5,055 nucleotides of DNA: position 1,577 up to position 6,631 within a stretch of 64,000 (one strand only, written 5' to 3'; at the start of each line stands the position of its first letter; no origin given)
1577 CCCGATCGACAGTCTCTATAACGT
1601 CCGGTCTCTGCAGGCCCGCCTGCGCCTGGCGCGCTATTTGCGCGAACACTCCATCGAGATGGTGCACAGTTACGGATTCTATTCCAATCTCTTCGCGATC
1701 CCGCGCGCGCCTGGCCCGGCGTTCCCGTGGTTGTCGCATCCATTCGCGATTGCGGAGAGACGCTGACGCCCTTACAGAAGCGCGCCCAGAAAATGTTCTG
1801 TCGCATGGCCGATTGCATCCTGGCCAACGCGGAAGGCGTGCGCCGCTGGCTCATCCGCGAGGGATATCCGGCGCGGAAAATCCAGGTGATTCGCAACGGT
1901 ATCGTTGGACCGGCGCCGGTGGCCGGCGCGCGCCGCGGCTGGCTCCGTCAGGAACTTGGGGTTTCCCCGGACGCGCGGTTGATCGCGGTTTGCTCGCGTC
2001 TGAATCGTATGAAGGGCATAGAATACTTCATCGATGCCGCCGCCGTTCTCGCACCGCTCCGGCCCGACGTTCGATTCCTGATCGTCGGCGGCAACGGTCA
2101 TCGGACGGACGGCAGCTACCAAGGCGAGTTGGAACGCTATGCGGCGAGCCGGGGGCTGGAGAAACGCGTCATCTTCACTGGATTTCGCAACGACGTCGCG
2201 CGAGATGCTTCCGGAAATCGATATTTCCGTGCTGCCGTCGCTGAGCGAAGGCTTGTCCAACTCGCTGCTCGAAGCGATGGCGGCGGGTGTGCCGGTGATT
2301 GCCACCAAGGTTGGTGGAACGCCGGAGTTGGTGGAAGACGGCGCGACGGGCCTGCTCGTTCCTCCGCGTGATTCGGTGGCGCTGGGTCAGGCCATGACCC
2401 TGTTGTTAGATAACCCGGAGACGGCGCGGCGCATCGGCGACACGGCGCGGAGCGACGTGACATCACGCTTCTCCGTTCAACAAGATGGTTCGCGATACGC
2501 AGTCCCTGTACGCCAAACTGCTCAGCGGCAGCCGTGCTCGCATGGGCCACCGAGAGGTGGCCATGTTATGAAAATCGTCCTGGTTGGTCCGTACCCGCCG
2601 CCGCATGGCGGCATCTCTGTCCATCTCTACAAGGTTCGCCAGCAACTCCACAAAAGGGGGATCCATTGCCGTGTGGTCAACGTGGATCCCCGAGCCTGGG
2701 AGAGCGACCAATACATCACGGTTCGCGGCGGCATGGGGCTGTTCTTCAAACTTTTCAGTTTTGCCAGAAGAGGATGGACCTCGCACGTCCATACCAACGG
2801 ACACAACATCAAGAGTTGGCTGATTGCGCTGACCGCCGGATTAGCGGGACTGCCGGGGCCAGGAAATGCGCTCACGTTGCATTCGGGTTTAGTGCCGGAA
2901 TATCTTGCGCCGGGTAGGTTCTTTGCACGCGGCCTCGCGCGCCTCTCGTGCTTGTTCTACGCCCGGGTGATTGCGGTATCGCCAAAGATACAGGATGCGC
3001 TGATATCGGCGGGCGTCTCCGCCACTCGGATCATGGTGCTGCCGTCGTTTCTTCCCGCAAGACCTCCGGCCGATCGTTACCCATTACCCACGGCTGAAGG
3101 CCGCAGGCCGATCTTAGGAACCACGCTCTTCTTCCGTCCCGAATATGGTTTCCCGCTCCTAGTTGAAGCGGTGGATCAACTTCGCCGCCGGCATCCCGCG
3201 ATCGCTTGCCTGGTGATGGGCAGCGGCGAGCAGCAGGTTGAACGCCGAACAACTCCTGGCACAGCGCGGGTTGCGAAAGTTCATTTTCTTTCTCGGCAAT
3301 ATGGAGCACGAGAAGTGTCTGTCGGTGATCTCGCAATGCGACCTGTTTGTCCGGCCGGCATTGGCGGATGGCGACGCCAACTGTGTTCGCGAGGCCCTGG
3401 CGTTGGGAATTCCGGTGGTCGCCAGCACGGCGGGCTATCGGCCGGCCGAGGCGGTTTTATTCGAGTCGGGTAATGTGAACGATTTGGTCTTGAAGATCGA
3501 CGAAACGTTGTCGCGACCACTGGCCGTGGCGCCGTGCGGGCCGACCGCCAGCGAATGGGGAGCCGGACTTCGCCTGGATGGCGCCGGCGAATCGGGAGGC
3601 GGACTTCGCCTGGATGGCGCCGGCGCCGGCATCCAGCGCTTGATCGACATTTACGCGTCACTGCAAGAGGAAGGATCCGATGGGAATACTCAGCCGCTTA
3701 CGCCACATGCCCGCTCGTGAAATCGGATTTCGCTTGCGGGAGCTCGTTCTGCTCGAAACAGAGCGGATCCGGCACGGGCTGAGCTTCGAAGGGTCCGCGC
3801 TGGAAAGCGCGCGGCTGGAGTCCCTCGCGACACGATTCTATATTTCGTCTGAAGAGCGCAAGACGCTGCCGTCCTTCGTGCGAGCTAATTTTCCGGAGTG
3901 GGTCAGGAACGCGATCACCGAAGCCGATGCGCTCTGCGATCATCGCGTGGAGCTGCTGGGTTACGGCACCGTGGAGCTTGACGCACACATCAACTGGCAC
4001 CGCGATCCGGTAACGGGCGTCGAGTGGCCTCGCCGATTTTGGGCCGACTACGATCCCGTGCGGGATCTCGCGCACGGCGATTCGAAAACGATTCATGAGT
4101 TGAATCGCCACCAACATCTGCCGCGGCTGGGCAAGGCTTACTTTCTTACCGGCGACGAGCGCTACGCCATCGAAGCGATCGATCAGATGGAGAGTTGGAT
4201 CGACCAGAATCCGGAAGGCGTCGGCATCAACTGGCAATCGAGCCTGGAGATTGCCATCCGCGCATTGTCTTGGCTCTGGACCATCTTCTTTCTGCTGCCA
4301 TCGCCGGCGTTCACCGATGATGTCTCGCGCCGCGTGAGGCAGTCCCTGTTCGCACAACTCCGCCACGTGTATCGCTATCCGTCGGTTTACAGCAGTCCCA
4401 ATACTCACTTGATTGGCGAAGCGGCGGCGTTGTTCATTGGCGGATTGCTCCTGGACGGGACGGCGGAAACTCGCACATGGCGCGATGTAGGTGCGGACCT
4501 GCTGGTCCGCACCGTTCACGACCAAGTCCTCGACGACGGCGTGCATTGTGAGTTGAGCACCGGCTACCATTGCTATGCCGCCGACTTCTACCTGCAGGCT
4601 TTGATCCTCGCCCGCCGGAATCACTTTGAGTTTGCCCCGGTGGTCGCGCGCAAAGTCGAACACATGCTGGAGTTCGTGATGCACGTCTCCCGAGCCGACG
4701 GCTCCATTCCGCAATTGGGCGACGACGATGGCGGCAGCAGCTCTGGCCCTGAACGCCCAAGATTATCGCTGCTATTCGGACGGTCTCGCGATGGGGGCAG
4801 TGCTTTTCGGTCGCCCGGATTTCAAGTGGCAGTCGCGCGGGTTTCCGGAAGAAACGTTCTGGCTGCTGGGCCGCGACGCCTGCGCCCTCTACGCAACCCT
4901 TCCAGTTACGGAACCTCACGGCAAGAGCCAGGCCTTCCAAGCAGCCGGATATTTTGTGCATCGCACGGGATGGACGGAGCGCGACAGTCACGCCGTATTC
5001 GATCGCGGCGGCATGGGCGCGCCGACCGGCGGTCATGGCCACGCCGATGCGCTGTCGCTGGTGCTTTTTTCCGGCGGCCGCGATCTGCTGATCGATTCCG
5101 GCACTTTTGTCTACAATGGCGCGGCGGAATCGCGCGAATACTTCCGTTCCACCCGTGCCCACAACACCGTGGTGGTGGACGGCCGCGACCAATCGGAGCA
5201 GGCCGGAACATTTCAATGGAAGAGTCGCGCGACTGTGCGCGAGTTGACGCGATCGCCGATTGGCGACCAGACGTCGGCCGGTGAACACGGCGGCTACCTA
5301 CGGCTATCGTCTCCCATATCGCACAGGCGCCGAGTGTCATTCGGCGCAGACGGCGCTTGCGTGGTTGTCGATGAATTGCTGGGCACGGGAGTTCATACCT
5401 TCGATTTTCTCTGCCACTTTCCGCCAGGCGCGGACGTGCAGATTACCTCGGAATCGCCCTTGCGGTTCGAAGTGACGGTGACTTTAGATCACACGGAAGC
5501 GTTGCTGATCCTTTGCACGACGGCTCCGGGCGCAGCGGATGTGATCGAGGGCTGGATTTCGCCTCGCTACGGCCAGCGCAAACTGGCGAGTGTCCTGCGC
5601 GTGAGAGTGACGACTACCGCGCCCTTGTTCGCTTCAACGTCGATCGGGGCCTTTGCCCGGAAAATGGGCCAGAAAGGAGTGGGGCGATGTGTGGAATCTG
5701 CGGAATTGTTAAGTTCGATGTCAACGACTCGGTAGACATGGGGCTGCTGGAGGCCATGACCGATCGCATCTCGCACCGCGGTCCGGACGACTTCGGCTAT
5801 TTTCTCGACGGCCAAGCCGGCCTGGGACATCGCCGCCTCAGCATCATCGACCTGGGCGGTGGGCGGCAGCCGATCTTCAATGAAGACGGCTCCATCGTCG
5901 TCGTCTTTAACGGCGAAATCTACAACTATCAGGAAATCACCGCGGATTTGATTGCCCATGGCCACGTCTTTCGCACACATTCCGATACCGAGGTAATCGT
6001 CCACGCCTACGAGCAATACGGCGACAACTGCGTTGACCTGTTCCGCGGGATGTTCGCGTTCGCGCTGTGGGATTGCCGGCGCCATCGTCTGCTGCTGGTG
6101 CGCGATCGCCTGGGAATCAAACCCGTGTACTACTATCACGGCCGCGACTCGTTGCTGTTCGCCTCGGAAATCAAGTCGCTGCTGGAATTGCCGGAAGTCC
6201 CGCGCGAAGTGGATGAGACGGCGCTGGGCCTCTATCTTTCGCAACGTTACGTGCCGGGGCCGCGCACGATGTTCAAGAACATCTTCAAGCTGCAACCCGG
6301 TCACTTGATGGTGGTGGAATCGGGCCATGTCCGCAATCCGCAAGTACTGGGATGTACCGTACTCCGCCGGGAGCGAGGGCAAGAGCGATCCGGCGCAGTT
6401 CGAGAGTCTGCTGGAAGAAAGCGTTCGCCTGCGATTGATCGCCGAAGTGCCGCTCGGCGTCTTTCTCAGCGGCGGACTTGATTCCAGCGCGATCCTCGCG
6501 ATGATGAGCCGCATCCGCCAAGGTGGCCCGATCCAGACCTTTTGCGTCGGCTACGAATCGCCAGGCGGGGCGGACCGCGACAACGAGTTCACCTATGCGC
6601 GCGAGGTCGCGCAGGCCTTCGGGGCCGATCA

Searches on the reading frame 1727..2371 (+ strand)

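Call 71: search_protein_families(library=pfam, proteins=[window:1727-2371:+], max_evalue=0.0001)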
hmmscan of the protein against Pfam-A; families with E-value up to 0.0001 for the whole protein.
window:1727-2371:+ (214 aa): 4 families
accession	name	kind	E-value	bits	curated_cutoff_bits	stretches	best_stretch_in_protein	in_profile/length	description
PF00534.26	Glycos_transf_1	-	2.2e-12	47.3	26.4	1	74-156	6-85/172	Glycosyl transferases group 1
PF13692.12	Glyco_trans_1_4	-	1.1e-09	39.1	27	1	85-158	3-71/142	Glycosyl transferases group 1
PF13439.12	Glyco_transf_4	-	9.3e-08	32.7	28.5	1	14-59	120-166/170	Glycosyltransferase Family 4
PF13579.12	Glyco_trans_4_4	-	1.9e-05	25.5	29.7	0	14-58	114-158/158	Glycosyl transferase 4-like domain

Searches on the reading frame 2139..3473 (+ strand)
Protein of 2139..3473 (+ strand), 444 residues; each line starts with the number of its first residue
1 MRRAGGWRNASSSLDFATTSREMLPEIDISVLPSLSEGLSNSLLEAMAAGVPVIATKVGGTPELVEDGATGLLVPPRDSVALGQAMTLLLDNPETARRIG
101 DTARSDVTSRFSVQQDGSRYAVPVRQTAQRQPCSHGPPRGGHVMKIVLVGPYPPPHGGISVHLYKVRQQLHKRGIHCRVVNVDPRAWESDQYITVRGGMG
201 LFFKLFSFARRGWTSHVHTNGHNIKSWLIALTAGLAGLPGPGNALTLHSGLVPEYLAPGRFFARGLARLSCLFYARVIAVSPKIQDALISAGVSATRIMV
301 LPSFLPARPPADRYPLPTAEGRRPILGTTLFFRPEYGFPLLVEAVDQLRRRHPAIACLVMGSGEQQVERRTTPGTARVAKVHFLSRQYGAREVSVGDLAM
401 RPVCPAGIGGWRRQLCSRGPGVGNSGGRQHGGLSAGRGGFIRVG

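Call 71: search_protein_families(library=pfam, proteins=[window:2139-3473:+], max_evalue=0.0001)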
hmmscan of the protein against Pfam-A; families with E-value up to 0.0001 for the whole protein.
window:2139-3473:+ (444 aa): 5 families
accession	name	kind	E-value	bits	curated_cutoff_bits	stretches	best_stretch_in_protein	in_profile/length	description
PF13692.12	Glyco_trans_1_4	-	1.7e-26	93.6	27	1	19-92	69-142/142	Glycosyl transferases group 1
PF00534.26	Glycos_transf_1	-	1.8e-26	93.1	26.4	1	22-105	88-171/172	Glycosyl transferases group 1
PF13439.12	Glyco_transf_4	-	9e-11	42.5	28.5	1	157-303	2-164/170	Glycosyltransferase Family 4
PF13579.12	Glyco_trans_4_4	-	2.6e-08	34.8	29.7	1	139-302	16-156/158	Glycosyl transferase 4-like domain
PF13524.12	Glyco_trans_1_2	-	4.1e-06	27.3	25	1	34-115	58-137/144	Glycosyl transferase-like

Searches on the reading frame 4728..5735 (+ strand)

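Call 55: search_protein_families(library=pfam, proteins=[window:4728-5735:+], max_evalue=0.0001)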
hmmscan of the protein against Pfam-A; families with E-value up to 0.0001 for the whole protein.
window:4728-5735:+ (335 aa): 1 family
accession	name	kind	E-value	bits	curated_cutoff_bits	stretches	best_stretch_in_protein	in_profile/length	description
PF07940.18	Hepar_II_III_C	-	2.8e-44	151.9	24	1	65-292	4-223/237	Heparinase II/III-like, C-terminal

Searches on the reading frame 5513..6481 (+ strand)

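Call 55: search_protein_families(library=pfam, proteins=[window:5513-6481:+], max_evalue=0.0001)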
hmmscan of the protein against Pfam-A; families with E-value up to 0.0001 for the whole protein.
window:5513-6481:+ (322 aa): 2 families
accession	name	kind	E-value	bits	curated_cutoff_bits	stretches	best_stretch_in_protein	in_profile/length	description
PF13537.11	GATase_7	-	8.2e-49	165.1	25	1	106-224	1-122/123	Glutamine amidotransferase domain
PF13522.11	GATase_6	-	1.7e-44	151.4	27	1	91-219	1-130/130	Glutamine amidotransferase domain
